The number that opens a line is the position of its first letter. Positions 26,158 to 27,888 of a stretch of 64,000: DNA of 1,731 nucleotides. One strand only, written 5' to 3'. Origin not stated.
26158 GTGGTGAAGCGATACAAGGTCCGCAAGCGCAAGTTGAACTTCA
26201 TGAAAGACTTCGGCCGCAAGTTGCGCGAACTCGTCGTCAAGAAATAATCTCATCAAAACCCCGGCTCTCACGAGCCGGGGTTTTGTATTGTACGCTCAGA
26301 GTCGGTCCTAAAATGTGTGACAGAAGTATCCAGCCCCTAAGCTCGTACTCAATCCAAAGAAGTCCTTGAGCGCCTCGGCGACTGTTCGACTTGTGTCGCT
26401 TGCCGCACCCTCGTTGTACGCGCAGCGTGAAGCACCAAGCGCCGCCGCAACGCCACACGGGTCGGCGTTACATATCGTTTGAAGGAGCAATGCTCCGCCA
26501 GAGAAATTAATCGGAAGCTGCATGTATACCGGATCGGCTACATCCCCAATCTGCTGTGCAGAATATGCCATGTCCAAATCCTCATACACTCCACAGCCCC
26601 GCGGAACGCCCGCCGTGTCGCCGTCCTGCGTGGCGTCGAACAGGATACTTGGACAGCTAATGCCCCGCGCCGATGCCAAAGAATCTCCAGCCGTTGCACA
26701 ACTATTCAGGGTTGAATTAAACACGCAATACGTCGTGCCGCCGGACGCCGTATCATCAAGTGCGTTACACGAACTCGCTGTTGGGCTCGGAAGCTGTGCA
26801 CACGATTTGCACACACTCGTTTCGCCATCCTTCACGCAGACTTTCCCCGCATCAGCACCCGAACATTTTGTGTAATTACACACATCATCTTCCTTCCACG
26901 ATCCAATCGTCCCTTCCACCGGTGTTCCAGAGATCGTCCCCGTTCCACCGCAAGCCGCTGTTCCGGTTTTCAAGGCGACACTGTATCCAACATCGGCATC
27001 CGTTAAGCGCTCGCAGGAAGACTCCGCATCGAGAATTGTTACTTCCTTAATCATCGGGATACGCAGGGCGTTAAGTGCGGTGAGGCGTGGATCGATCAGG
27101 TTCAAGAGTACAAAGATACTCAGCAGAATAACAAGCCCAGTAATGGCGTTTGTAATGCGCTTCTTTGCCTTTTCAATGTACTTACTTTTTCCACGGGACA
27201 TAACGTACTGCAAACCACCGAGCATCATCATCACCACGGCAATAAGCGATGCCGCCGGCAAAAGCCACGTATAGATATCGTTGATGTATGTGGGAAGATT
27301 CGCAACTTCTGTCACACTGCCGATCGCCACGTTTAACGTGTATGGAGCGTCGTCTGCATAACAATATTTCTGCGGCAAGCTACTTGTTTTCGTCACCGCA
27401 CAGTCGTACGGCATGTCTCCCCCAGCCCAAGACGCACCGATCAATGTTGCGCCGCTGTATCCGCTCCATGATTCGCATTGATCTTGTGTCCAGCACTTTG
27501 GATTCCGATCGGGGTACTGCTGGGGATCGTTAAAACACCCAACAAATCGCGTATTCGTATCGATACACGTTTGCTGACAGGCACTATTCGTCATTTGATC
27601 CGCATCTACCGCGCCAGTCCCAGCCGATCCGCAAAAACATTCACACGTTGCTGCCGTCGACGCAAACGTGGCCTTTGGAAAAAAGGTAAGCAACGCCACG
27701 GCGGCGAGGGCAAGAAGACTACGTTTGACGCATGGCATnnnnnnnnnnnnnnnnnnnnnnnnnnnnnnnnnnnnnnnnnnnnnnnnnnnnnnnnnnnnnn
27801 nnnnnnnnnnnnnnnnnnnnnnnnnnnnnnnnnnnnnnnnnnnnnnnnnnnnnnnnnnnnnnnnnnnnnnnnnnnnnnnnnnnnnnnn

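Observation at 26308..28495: Cys-rich TrbC/VirB2-like secreted protein translationally overlapped by a dedicated DsbA-like oxidoreductase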

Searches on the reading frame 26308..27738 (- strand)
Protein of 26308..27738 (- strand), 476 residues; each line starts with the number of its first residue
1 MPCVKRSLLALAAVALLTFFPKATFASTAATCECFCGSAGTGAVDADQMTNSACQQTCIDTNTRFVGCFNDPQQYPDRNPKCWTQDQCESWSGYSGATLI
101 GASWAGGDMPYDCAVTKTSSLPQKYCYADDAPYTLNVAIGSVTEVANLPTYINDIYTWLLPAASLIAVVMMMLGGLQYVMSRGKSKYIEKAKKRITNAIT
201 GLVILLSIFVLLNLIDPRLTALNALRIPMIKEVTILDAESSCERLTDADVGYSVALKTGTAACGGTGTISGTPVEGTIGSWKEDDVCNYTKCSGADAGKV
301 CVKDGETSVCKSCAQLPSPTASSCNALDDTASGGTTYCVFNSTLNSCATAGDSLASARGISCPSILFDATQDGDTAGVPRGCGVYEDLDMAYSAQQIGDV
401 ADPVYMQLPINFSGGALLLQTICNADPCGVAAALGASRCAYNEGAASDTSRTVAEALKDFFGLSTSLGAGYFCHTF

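Call 3: search_protein_families(library=pfam, proteins=[window:26308-27738:-], max_evalue=1)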
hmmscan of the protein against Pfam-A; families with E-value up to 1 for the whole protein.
window:26308-27738:- (476 aa): 2 families
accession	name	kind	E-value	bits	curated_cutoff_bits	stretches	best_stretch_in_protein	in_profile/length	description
PF18895.5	T4SS_pilin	-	1.2e-11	44.9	26.6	1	147-215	4-71/71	Type IV secretion system pilin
PF13520.12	AA_permease_2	-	0.08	12.3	27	1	151-217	344-409/427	Amino acid permease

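Call 4: search_protein_families(library=ncbifam, proteins=[window:26308-27738:-], max_evalue=1)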
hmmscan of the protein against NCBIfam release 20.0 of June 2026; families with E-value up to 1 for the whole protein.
window:26308-27738:- (476 aa): 3 families
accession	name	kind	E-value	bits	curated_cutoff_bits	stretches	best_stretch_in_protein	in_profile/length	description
NF045849.1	ICE_MMCAP2_0565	equivalog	2.5e-05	23.8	40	1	148-215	9-76/80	Mbov_0395 family pilin-like conjugal transfer protein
TIGR03943.1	TIGR03943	equivalog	0.017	14.5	88.8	1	148-215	5-72/221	TIGR03943 family putative permease subunit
NF045890.1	conj_pls20_p028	equivalog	0.22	10.3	150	1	151-214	57-111/377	pLS20_p028 family conjugation system transmembrane protein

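Call 9: find_homologous_proteins(query=window:26308-27738:-)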
Query window:26308-27738:- (476 aa): 70 proteins with E <= 0.001 among 8000 candidates.
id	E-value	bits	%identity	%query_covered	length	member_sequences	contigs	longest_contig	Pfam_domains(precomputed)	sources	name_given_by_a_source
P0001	0.0e+0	1077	100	100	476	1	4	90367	PF18895.6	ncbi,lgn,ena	ncbi:MAG: pilin [Patescibacteria group bacterium]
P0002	2.1e-230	784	73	100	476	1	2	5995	PF18895.6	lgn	-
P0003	9.6e-217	739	70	100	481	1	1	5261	PF18895.6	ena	-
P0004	1.1e-201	689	84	77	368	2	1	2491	PF18895.6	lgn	-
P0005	1.5e-196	672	71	90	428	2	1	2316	PF18895.6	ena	-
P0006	4.2e-194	664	65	100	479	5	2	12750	PF18895.6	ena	-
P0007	3.0e-168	579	56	100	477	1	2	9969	PF18895.6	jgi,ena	-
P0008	9.0e-164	564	55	100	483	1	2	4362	PF18895.6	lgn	-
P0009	1.7e-162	560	56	100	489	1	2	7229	PF18895.6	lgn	-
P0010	2.8e-161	556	55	100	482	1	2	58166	PF18895.6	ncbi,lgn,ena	-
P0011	2.6e-153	529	54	100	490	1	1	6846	PF18895.6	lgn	-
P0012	4.9e-150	519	51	100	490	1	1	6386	PF18895.6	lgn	-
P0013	1.2e-146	508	50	100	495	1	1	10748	PF18895.6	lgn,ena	-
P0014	6.8e-146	505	50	100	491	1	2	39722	PF18895.6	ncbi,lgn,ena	-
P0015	2.6e-142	493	55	93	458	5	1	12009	PF18895.6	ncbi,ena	-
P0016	7.9e-137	475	53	100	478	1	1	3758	PF18895.6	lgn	-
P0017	6.9e-135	469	51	100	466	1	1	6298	PF18895.6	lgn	-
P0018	2.3e-134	467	49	100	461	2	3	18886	PF18895.6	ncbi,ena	ncbi:MAG: pilin [Patescibacteria group bacterium]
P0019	4.3e-130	453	50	93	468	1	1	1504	PF18895.6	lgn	-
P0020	2.7e-129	450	50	100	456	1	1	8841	PF18895.6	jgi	jgi:hypothetical protein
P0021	7.6e-128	446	52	90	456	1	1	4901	PF18895.6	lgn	-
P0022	1.2e-127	445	48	95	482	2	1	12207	PF18895.6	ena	-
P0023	3.5e-126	440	49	91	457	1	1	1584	PF18895.6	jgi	jgi:Type IV secretion system pilin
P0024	1.1e-123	432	49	95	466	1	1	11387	PF18895.6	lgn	-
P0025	2.0e-123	431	51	90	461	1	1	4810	PF18895.6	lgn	-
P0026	4.9e-123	430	48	100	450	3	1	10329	PF18895.6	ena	-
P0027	1.6e-122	428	49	97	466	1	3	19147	PF18895.6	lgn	-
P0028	4.1e-121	423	47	100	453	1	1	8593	PF18895.6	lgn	-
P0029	2.3e-119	418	46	93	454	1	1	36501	PF18895.6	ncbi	-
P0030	5.1e-119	416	47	93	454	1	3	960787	PF18895.6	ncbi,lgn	-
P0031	1.4e-117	412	48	100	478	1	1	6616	PF18895.6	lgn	-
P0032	1.6e-117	412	47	100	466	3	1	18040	PF18895.6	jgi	jgi:hypothetical protein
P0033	7.8e-117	409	48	94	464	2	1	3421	PF18895.6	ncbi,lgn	-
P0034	1.4e-115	405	45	100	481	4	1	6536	PF18895.6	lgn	-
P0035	5.6e-115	403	45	100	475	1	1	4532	PF18895.6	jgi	jgi:hypothetical protein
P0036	7.8e-115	403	47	91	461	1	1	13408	PF18895.6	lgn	-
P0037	1.3e-112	395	46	91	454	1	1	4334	PF18895.6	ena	-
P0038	2.3e-110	388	46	95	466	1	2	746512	PF18895.6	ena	-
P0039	5.7e-110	387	47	90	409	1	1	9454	PF18895.6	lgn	-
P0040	6.5e-110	386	45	94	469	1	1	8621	PF18895.6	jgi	jgi:hypothetical protein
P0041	3.6e-109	384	47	95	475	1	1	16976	PF18895.6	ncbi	-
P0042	3.5e-108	381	46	90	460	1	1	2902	PF18895.6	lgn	-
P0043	1.2e-107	379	44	91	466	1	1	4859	PF18895.6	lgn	-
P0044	4.3e-106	374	47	90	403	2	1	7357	PF18895.6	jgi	-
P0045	2.8e-104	368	43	98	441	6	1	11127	PF18895.6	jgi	-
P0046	6.8e-94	334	44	90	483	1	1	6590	PF18895.6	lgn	-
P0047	2.5e-91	325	42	90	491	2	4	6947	PF18895.6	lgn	-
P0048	7.7e-86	307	40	93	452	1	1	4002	PF18895.6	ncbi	-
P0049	1.3e-65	240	41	72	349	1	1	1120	PF18895.6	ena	-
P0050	5.0e-26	110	56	23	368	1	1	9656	PF18895.6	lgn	-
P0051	5.1e-26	110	55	28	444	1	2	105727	PF13529.14,PF18895.6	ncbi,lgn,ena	-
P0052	1.0e-24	106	48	31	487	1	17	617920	PF18895.6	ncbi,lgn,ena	-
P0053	1.0e-24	105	47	29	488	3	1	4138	PF18895.6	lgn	-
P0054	2.5e-24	104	46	31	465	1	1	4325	PF18895.6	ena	-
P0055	3.5e-24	104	61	20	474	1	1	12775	PF18895.6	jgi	jgi:hypothetical protein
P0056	5.5e-24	103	49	28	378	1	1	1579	PF18895.6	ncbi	-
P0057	5.8e-24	103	60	20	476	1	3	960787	PF18895.6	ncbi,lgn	-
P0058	6.2e-24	103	63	20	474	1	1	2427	PF18895.6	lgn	-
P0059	2.4e-23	101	36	49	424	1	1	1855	PF00877.26,PF18895.6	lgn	-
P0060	3.6e-23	100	46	31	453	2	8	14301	PF18895.6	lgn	-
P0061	5.4e-23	100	61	20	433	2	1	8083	PF18895.6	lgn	-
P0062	8.7e-23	99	60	20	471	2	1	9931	PF18895.6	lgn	-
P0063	1.2e-22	99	55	21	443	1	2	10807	PF18895.6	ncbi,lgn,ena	-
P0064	2.3e-22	98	56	22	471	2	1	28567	PF18895.6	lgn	-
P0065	3.8e-22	97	58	20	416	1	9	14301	PF12385.15,PF13529.14,PF18895.6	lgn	-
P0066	9.8e-22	96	37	47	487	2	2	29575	PF18895.6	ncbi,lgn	-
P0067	1.0e-21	96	56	20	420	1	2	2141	PF12385.15,PF13529.14,PF18895.6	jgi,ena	-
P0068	5.5e-21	93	58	20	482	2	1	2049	PF18895.6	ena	-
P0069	2.9e-20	91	61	20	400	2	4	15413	PF13539.12,PF18895.6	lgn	-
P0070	6.7e-19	86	52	23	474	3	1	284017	PF18895.6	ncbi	ncbi:MAG: hypothetical protein AAB473_03605 [Patescibacteria group bacterium]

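Call 13: find_encoding_contigs(protein=P0030, flank=10000, max_places=2)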
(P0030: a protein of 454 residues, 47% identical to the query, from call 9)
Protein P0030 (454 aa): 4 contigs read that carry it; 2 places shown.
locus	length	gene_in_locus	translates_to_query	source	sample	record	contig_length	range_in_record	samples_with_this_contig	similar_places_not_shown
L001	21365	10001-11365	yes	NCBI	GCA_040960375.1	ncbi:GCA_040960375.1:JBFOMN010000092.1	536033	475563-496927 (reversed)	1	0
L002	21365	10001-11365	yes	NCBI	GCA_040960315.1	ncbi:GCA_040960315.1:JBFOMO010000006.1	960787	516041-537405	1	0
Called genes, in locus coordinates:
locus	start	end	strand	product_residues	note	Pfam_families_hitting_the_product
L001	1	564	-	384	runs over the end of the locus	PF13439:Glyco_transf_4, PF13579:Glyco_trans_4_4 (weak), PF20706:GT4-conflict, PF00534:Glycos_transf_1, PF13692:Glyco_trans_1_4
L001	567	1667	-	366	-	PF13439:Glyco_transf_4, PF00534:Glycos_transf_1, PF13692:Glyco_trans_1_4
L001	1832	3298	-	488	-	PF13727:CoA_binding_3, PF02397:Bac_transf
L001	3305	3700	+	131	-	-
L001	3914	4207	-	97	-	-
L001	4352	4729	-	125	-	-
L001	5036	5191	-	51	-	-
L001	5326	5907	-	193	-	-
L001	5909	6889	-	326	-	PF00579:tRNA-synt_1b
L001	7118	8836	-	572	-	PF00496:SBP_bac_5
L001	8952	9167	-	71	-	PF03840:SecG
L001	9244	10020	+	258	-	PF13462:Thioredoxin_4, PF01323:DSBA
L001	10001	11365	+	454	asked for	PF18895:T4SS_pilin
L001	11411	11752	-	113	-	PF01245:Ribosomal_L19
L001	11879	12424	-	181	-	PF02224:Cytidylate_kin (faint), PF13189:Cytidylate_kin2, PF13207:AAA_17, PF13238:AAA_18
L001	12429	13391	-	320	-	PF01479:S4 (weak), PF00849:PseudoU_synth_2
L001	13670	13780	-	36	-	-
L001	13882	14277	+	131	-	-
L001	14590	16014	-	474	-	PF01743:PolyA_pol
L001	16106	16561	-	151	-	-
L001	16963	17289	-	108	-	-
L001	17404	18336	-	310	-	PF07690:MFS_1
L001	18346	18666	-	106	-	-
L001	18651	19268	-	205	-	-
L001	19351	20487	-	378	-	-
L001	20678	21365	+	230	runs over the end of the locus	-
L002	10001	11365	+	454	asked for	PF18895:T4SS_pilin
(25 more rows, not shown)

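Call 14: find_encoding_contigs(protein=P0038, flank=10000, max_places=2)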
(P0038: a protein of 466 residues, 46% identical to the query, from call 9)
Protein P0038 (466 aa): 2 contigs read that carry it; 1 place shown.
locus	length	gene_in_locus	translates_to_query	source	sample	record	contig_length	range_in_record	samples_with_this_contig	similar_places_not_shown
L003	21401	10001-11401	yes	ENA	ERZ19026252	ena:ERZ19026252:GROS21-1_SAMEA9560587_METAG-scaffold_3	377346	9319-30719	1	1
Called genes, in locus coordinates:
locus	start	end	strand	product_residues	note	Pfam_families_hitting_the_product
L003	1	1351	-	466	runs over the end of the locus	PF13727:CoA_binding_3, PF02397:Bac_transf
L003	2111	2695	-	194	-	-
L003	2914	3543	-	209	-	-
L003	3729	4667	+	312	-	-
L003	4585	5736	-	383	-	PF00579:tRNA-synt_1b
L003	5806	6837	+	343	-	PF00155:Aminotran_1_2, PF00266:Aminotran_5 (weak), PF01212:Beta_elim_lyase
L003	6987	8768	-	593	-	PF00496:SBP_bac_5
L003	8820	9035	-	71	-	PF03840:SecG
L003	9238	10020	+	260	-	PF13098:Thioredoxin_2 (faint), PF13462:Thioredoxin_4, PF01323:DSBA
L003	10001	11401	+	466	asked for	PF18895:T4SS_pilin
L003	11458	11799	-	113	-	PF01245:Ribosomal_L19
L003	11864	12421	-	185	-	PF02224:Cytidylate_kin (faint), PF13189:Cytidylate_kin2, PF13207:AAA_17, PF13238:AAA_18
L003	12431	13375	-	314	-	PF00849:PseudoU_synth_2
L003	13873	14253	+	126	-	-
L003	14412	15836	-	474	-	PF01743:PolyA_pol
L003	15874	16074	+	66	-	-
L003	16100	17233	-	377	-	-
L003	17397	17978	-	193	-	-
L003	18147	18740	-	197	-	-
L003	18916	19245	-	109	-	-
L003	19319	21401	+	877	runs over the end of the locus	PF00133:tRNA-synt_1, PF09334:tRNA-synt_1g, PF00133:tRNA-synt_1, PF08264:Anticodon_1, PF10458:Val_tRNA-synt_C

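Call 29: find_encoding_contigs(protein=P0057, flank=10000, max_places=1)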
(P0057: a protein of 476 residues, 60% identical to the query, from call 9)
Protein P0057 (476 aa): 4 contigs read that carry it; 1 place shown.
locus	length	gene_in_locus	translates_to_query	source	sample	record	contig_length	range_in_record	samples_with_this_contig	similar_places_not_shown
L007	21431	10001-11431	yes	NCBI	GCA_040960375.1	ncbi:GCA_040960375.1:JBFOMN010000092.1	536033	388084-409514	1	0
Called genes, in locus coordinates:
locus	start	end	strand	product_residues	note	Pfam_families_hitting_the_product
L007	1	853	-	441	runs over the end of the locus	PF02875:Mur_ligase_C (faint), PF08245:Mur_ligase_M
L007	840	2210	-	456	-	PF26299:MurL_N, PF26298:MurL_epimerase_C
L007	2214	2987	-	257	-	PF00702:Hydrolase (faint), PF08282:Hydrolase_3, PF03332:PMM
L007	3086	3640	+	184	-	PF04011:LemA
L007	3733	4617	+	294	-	PF01435:Peptidase_M48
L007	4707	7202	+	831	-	PF02861:Clp_N, PF00004:AAA, PF17871:AAA_lid_9, PF00004:AAA, PF00158:Sigma54_activat, PF07724:AAA_2, PF07728:AAA_5, PF10431:ClpB_D2-small, +10 more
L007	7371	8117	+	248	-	-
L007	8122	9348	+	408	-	-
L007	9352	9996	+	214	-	PF13462:Thioredoxin_4, PF01323:DSBA (faint)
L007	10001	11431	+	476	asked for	PF18895:T4SS_pilin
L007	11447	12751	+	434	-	PF18073:Zn_ribbon_LapB, PF13481:AAA_25, PF03796:DnaB_C (faint), PF06745:ATPase, PF23442:DUF7125 (weak), PF05362:Lon_C (faint), PF13541:ChlI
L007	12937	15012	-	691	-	PF17191:RecG_wedge, PF01336:tRNA_anti-codon (weak), PF04851:ResIII, PF00270:DEAD, PF00271:Helicase_C, PF19833:RecG_dom3_C (weak)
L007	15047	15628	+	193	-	PF07690:MFS_1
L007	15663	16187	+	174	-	-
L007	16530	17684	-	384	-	-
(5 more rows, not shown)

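Call 31: predict_structure(alignment_id=A1)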
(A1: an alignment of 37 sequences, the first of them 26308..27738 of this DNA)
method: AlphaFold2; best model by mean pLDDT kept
length: 476 residues; sequences in the alignment: 37
mean_pLDDT: 78.7   pTM: 0.46
mean pLDDT of the five models: 78.7, 76.3, 75.3, 75.0, 75.0
residues with pLDDT >= 90: 86; 70-90: 298; 50-70: 81; < 50: 11
segments of 3 or more residues with pLDDT < 50: 20-27
pLDDT, mean of each block of 10 residues (from residue 1): 58 67 49 92 93 93 92 83 90 78 88 85 88 72 72 76 79 75 68 76 77 63 67 69 79 84 87 68 85 79 83 83 80 76 84 70 86 85 92 70 80 86 90 92 74 68 62 90
secondary structure, 60 per line:
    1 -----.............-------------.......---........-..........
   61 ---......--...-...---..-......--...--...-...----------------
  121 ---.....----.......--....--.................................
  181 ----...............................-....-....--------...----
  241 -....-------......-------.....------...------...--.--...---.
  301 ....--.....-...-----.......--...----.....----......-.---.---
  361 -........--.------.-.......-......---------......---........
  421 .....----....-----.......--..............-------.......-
elements in order: H6-18 E32-38 E42-49 H51-60 E64-69 H85-90 E93-95 E98-100 E102-104 E124-128 E133-139 E142-145 H148-180 H185-215 H217-220 H222-225 E234-236 H242-245 E253-258 E266-270 E277-279 E286-288 E300-304 E307-311 H321-327 E337-341 E346-351 H362-369 H381-387 E389-394 E404-409 H413-425 H430-433 E439-445 H448-461 E469-475

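Call 41: find_encoding_contigs(protein=P0052, flank=6000, max_places=1)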
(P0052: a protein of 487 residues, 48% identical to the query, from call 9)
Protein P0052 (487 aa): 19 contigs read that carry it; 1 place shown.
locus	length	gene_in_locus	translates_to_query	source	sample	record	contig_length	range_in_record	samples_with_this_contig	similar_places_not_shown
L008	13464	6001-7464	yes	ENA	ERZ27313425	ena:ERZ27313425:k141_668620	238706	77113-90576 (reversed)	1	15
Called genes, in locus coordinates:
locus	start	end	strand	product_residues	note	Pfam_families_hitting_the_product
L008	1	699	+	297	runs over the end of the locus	PF01435:Peptidase_M48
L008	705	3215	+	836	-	PF02861:Clp_N, PF13191:AAA_16 (weak), PF00004:AAA, PF17871:AAA_lid_9, PF00158:Sigma54_activat, PF07724:AAA_2, PF00004:AAA, PF10431:ClpB_D2-small, +10 more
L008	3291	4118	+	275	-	-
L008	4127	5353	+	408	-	-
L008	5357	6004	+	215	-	PF13462:Thioredoxin_4, PF01323:DSBA (faint)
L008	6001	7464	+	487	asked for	PF18895:T4SS_pilin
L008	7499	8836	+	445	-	PF18073:Zn_ribbon_LapB (weak), PF13481:AAA_25, PF03796:DnaB_C (faint), PF06745:ATPase (weak), PF13541:ChlI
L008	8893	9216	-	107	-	-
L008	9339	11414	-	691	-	PF17191:RecG_wedge, PF04851:ResIII, PF00270:DEAD, PF00271:Helicase_C, PF19833:RecG_dom3_C (weak)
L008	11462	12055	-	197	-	PF13489:Methyltransf_23, PF08241:Methyltransf_11, PF08242:Methyltransf_12 (weak), PF13649:Methyltransf_25, PF13847:Methyltransf_31 (weak)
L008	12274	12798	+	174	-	-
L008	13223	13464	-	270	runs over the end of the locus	PF00950:ABC-3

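Call 42: find_encoding_contigs(protein=P0070, flank=6000, max_places=1)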
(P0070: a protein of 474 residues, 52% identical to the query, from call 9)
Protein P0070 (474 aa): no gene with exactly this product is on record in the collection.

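Call 45: search_solved_structures(query=A1, max_evalue=1)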
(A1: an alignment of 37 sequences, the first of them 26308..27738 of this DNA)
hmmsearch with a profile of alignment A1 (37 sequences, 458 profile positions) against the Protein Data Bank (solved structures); distinct sequences matched with E-value up to 1: 0.

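Call 46: search_protein_families(library=phrogs, proteins=[window:26308-27738:-, P0057], max_evalue=0.01)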
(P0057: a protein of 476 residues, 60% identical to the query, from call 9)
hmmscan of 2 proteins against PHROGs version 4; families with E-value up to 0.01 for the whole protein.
window:26308-27738:- (476 aa): 0 families

P0057 (476 aa): 0 families
